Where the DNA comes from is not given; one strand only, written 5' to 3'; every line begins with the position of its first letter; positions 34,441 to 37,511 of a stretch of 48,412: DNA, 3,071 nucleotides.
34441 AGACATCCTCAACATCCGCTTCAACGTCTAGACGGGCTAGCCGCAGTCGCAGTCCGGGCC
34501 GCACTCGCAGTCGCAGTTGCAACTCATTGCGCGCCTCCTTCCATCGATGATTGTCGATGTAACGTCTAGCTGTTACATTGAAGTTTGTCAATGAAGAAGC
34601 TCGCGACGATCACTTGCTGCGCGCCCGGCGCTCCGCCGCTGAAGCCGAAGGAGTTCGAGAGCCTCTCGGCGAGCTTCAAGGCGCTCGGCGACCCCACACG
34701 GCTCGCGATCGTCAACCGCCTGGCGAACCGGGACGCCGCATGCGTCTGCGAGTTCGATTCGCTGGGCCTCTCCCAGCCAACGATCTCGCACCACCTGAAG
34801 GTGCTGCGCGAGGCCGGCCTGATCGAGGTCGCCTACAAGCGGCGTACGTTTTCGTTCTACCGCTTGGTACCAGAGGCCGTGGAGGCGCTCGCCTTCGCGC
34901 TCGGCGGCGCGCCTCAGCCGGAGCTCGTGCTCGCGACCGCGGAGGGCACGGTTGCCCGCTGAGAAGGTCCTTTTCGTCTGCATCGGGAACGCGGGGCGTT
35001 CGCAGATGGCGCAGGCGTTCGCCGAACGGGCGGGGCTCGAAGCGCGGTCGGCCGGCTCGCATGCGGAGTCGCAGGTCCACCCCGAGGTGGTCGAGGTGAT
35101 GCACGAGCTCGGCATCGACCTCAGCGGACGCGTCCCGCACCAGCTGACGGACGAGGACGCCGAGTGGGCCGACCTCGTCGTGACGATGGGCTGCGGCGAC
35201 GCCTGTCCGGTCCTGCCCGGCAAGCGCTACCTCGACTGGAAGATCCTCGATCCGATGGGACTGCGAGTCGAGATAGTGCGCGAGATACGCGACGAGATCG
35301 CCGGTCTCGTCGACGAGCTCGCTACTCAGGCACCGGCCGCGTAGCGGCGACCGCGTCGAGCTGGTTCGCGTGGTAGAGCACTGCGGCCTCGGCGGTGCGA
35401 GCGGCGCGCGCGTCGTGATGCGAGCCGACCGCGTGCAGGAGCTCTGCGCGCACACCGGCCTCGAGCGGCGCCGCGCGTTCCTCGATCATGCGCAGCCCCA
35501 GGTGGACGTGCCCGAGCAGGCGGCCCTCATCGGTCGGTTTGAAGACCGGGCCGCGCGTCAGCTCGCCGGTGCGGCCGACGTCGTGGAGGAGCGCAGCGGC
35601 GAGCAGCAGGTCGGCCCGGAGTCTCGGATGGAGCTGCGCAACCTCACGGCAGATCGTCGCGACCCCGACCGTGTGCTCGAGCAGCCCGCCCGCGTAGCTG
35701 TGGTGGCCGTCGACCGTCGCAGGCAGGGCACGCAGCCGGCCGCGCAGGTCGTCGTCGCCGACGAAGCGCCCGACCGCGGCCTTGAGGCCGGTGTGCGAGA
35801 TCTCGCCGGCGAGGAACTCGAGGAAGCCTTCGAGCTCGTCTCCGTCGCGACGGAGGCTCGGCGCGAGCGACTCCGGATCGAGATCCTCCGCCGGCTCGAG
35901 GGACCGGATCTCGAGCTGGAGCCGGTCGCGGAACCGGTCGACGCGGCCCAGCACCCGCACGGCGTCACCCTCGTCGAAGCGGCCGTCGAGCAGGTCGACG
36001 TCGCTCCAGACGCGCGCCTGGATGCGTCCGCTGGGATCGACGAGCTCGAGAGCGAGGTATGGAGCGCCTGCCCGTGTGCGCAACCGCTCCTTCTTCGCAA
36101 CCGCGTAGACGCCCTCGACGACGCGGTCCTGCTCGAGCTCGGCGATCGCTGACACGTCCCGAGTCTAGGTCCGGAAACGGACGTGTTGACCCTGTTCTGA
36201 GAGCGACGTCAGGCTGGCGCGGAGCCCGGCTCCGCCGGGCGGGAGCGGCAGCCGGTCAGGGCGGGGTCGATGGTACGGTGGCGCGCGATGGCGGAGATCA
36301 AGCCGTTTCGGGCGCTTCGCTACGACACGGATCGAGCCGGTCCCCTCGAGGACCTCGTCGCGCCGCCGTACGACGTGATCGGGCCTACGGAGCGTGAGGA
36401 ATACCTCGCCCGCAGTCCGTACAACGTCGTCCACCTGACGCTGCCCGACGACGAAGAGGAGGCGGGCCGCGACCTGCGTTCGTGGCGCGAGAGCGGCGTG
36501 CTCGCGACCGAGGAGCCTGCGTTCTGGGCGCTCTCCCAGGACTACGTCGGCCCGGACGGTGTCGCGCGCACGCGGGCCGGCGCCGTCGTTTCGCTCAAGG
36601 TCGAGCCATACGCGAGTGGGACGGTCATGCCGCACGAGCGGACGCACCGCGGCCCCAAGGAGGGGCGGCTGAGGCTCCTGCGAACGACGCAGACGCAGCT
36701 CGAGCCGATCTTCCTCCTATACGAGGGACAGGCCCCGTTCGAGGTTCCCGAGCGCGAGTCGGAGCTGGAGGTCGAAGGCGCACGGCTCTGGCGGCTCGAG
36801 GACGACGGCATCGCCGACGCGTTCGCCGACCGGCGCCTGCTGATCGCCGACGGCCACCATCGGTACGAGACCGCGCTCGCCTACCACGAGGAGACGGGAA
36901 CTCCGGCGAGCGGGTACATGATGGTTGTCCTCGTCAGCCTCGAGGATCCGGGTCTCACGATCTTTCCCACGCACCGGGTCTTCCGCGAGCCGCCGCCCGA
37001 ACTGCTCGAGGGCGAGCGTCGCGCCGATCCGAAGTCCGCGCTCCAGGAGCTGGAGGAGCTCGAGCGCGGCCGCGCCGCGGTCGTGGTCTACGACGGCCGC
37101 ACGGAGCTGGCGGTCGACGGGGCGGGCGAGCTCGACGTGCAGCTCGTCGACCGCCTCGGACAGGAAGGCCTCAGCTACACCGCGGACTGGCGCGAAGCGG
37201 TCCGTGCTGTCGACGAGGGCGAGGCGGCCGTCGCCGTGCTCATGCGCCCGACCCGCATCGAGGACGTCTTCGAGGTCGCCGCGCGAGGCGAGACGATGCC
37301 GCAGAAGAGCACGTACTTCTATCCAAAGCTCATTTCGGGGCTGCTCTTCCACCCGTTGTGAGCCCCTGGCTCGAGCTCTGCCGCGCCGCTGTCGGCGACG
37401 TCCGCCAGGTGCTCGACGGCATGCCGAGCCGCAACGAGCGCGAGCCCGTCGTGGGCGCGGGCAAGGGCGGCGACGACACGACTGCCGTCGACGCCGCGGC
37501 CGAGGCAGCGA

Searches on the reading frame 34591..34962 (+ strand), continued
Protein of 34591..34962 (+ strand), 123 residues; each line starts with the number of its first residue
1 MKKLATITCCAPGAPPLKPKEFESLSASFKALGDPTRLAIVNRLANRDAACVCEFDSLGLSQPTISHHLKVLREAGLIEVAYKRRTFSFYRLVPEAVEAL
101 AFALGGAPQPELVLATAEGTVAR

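Call 67: search_protein_families(library=pfam, proteins=[L153:1566-2447:-, L164:358-1194:-, L153:379-1302:+, L198:3420-4247:-, L197:1494-2363:-, L171:572-1534:+], max_evalue=0.01)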
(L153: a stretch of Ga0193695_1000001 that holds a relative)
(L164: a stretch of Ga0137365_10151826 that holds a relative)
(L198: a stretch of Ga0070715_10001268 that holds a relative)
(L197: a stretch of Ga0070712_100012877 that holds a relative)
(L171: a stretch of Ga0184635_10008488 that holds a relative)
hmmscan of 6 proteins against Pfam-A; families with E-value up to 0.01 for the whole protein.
L153:1566-2447:- (293 aa): 0 families

L164:358-1194:- (278 aa): 0 families

L153:379-1302:+ (307 aa): 3 families
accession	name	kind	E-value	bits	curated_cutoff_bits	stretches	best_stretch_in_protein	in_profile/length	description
PF12762.13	DDE_Tnp_IS1595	-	1.9e-39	135.6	27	1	131-277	2-153/153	ISXO2-like transposase domain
PF12760.12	Zn_ribbon_IS1595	-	1.9e-15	56.9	25.4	1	18-63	1-46/46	Transposase zinc-ribbon domain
PF22191.2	IBR_1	-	0.00054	20.2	27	1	34-73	2-40/47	IBR domain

L198:3420-4247:- (275 aa): 3 families
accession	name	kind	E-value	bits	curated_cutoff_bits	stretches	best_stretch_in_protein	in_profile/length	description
PF00892.27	EamA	-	1.9e-23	83.7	28.2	2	144-273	3-134/135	EamA-like transporter family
PF10639.15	TMEM234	-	0.0017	18.9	30.1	0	213-272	53-112/113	Putative transmembrane family 234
PF03151.22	TPT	-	0.0061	16.4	30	1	176-273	36-136/291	Triose-phosphate Transporter family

L197:1494-2363:- (289 aa): 7 families
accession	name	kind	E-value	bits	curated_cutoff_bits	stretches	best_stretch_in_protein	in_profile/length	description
PF00583.31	Acetyltransf_1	-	3.8e-18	66.3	20.7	1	167-276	10-116/116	Acetyltransferase (GNAT) family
PF13508.13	Acetyltransf_7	-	1.2e-09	38.9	27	1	193-275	5-81/84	Acetyltransferase (GNAT) domain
PF13527.13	Acetyltransf_9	-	6.8e-08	33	25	1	146-252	3-106/127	Acetyltransferase (GNAT) domain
PF13673.13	Acetyltransf_10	-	4e-07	30.5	23.6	1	220-281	53-112/128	Acetyltransferase (GNAT) domain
PF13302.13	Acetyltransf_3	-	2.4e-06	28.8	25.4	1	143-277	2-138/138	Acetyltransferase (GNAT) domain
PF08445.16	FR47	-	7e-06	26.4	22.1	1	219-286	22-86/86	FR47-like protein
PF13523.12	Acetyltransf_8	-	0.0041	17.2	27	0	230-280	91-141/145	Acetyltransferase (GNAT) domain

L171:572-1534:+ (320 aa): 1 family
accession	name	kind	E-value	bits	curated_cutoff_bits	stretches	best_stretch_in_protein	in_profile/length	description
PF13519.12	VWA_2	-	5.6e-05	24.2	27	1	86-200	3-106/107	von Willebrand factor type A domain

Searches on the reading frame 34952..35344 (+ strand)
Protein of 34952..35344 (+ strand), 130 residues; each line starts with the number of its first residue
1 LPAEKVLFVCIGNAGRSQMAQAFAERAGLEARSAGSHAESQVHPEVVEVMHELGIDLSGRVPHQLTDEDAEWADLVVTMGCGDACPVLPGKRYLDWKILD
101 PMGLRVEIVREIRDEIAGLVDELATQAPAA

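Call 5: search_protein_families(library=pfam, proteins=[window:34952-35344:+])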
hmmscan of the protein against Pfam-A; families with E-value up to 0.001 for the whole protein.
window:34952-35344:+ (130 aa): 1 family
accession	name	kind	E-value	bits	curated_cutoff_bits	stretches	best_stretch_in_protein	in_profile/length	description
PF01451.26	LMWPc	-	6.4e-22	78.7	23.2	1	6-123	1-143/144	Low molecular weight phosphotyrosine protein phosphatase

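Call 6: search_protein_families(library=ncbifam, proteins=[window:34952-35344:+], max_evalue=1)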
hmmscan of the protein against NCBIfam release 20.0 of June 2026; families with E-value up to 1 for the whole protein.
window:34952-35344:+ (130 aa): 8 families
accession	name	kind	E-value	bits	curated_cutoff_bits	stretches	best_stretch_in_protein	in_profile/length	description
TIGR02689.1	ars_reduc_gluta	equivalog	2.2e-21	76.4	157.6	1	5-123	2-125/126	arsenate reductase, glutathione/glutaredoxin type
TIGR02691.1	arsC_pI258_fam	equivalog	4.3e-17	62.6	174.3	1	6-121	1-127/129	arsenate reductase (thioredoxin)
NF010053.0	PRK13530.1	subfamily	5.2e-17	62.4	215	1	5-124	5-129/133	arsenate reductase (thioredoxin)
NF008486.0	PRK11391.1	equivalog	0.00028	21.4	247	1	5-80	8-87/148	phosphotyrosine-protein phosphatase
NF010555.0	PRK13949.1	equivalog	0.0021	18.2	180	1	6-85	4-83/175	shikimate kinase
NF007520.0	PRK10126.1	equivalog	0.0099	16.3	243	1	4-80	3-83/147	low molecular weight protein-tyrosine-phosphatase Wzb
NF008159.0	PRK10911.1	equivalog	0.14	10.4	927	1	6-54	222-270/680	oligopeptidase A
NF002020.0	PRK00823.1-5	equivalog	0.18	12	146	1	21-76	46-101/111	4a-hydroxytetrahydrobiopterin dehydratase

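Call 53: search_solved_structures(query=window:34952-35341:+, max_evalue=0.00001, show_alignments=2)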
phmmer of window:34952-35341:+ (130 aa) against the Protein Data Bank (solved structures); distinct sequences matched with E-value up to 0.00001: 22.
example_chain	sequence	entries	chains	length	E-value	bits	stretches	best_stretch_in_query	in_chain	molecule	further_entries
3t38_A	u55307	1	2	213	2.4e-32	115.2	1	2-123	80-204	Arsenate Reductase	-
2l17_A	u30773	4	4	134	1.6e-17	67.2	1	4-124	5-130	Arsenate reductase | Glutaredoxin arsenate reductase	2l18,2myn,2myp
2l19_A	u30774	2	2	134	2.4e-17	66.7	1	4-124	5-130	Arsenate reductase | Glutaredoxin arsenate reductase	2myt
2myu_A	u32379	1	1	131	8.6e-17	64.9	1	4-124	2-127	Glutaredoxin arsenate reductase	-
1lju_A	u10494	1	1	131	7e-14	55.5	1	4-121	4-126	arsenate reductase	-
2cd7_A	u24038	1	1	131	1.4e-13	54.6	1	4-121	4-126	PROTEIN ARSC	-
1ljl_A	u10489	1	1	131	1.9e-13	54.1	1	4-121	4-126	arsenate reductase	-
1jf8_A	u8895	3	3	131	1.8e-12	50.9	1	4-121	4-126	arsenate reductase | Protein arsC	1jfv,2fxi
1rxe_A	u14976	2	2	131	2.8e-12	50.3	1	4-121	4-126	Arsenate reductase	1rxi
1lk0_A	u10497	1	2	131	3.4e-12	50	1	4-121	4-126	arsenate reductase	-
3rh0_A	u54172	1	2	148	9.7e-12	48.6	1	4-122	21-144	ARSENATE REDUCTASE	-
1jl3_A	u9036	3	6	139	2.1e-11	47.5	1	6-123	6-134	ARSENATE REDUCTASE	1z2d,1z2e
4pic_A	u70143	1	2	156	3.9e-11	46.6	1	5-126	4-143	Arginine phosphatase Ywle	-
4egs_A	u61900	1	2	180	1.1e-10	45.1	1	5-124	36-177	Ribose 5-phosphate isomerase RpiB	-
2ipa_B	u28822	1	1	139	4.2e-10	43.2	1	6-123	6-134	Protein arsC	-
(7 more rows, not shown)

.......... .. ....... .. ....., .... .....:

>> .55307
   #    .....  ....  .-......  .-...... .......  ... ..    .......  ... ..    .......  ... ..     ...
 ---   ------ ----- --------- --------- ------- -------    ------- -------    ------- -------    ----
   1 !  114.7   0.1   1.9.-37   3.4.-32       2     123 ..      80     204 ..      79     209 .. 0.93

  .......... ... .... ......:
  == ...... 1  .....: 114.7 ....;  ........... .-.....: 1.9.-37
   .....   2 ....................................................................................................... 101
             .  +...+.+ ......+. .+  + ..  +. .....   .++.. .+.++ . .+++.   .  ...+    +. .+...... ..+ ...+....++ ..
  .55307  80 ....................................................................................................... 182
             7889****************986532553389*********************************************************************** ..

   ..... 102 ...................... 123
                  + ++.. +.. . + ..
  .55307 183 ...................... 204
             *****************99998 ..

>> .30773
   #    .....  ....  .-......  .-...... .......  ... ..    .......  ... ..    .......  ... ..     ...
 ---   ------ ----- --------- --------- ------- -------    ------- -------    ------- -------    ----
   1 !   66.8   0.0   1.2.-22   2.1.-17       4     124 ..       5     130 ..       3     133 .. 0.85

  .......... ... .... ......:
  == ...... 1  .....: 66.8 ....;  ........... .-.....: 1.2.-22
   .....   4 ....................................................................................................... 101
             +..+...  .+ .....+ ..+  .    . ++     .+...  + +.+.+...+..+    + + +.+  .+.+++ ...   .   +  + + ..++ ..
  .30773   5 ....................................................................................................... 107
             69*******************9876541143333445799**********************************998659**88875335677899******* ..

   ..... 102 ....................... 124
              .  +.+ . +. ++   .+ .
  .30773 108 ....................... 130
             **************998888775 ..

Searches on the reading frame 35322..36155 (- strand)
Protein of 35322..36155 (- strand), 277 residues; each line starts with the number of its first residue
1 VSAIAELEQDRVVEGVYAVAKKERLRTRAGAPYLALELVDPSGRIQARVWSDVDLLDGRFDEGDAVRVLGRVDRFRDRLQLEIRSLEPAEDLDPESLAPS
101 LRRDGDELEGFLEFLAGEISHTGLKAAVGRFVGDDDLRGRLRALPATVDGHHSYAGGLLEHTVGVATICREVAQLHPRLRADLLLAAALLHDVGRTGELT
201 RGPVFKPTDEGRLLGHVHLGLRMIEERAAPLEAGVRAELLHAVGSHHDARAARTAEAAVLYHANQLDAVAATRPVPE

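Call 5: search_protein_families(library=pfam, proteins=[window:35322-36155:-])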
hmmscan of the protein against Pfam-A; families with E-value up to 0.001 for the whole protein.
window:35322-36155:- (277 aa): 4 families
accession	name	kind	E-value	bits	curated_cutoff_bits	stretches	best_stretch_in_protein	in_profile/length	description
PF01966.28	HD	-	1.3e-12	48.5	22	1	159-268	2-115/116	HD domain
PF01336.31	tRNA_anti-codon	-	8.7e-09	35.6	27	1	26-88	11-74/75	OB-fold nucleic acid binding domain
PF07514.17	TraI_2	-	7.4e-05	22.3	23.9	1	142-174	50-82/324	Putative helicase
PF08668.18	HDOD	-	8.1e-05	22.6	22.9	1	157-195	94-132/196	HDOD domain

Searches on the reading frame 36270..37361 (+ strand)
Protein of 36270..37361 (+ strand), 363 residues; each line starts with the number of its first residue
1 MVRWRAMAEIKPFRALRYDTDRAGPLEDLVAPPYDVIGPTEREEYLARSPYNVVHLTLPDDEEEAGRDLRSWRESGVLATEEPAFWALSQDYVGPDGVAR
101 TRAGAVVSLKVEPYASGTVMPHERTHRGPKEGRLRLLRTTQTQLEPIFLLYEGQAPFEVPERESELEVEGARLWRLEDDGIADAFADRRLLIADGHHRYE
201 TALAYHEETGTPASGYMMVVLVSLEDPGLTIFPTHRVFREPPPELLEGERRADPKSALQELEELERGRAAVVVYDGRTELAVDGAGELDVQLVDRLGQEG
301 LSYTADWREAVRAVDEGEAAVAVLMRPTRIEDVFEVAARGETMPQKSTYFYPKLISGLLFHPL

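Call 5: search_protein_families(library=pfam, proteins=[window:36270-37361:+])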
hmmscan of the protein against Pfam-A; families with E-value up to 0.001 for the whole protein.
window:36270-37361:+ (363 aa): 1 family
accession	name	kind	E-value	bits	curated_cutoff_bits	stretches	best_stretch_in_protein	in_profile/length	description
PF06245.16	DUF1015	-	1.7e-59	201.8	25.8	1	10-241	1-266/325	Protein of unknown function (DUF1015)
